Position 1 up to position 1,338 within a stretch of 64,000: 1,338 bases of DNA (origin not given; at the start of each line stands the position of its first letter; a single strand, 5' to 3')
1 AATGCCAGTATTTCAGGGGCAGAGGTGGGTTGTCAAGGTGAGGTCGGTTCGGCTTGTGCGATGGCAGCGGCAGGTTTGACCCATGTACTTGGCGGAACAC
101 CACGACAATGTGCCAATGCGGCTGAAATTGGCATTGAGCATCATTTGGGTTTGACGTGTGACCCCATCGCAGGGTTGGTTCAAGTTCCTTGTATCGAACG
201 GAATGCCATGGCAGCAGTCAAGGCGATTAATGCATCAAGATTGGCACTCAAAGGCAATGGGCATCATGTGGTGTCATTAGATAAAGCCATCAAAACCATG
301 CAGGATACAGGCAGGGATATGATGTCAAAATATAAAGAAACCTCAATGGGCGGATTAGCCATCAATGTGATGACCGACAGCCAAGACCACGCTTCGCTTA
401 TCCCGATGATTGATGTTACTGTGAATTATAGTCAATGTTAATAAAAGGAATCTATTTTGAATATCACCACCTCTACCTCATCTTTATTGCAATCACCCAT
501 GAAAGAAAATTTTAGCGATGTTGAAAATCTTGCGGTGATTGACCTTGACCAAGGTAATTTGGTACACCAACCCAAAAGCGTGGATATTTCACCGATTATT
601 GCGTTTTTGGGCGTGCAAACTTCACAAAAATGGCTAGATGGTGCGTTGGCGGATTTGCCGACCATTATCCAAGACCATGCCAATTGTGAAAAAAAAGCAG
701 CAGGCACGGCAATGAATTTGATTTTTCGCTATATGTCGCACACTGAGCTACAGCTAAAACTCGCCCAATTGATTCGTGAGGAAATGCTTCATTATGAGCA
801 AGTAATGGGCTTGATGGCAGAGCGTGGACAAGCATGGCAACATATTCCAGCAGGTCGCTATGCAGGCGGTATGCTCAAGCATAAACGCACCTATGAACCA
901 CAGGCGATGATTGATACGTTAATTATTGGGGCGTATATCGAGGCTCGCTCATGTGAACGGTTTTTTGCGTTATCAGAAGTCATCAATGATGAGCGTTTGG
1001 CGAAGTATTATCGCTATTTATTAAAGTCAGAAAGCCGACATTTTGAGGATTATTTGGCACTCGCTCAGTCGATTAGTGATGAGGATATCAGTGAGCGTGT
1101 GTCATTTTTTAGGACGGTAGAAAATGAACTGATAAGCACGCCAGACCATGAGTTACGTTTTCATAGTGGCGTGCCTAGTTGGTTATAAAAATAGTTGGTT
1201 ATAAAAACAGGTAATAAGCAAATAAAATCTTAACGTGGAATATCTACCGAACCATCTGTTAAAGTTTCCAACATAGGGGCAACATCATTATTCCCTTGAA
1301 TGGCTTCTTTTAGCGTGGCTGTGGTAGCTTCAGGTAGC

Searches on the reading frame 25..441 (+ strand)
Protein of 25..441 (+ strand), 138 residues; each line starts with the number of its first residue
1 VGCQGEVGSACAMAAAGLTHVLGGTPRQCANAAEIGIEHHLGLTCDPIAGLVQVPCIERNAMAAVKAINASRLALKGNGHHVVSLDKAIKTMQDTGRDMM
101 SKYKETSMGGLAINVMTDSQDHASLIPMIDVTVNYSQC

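Call 42: search_protein_families(library=pfam, proteins=[window:25-441:+], max_evalue=0.001)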
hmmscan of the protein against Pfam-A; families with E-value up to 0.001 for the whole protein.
window:25-441:+ (138 aa): 1 family
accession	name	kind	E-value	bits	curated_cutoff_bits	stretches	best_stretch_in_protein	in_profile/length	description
PF03313.21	SDH_alpha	-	4.1e-49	168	26.4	1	1-112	148-260/260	Serine dehydratase alpha chain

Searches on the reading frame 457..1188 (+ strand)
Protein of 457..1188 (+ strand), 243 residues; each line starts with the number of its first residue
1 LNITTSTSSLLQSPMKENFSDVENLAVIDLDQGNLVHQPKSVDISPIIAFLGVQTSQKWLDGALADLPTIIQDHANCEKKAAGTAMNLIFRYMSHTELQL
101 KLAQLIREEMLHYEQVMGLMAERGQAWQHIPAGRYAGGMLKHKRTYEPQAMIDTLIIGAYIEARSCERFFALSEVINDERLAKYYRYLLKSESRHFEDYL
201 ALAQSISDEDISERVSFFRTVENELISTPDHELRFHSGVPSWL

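Call 42: search_protein_families(library=pfam, proteins=[window:457-1188:+], max_evalue=0.001)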
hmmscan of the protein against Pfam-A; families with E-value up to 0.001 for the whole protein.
window:457-1188:+ (243 aa): 1 family
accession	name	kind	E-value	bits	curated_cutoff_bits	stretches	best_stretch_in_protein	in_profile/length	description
PF06175.17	MiaE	-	2.5e-70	236.8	27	1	44-237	3-199/199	tRNA-(MS[2]IO[6]A)-hydroxylase (MiaE)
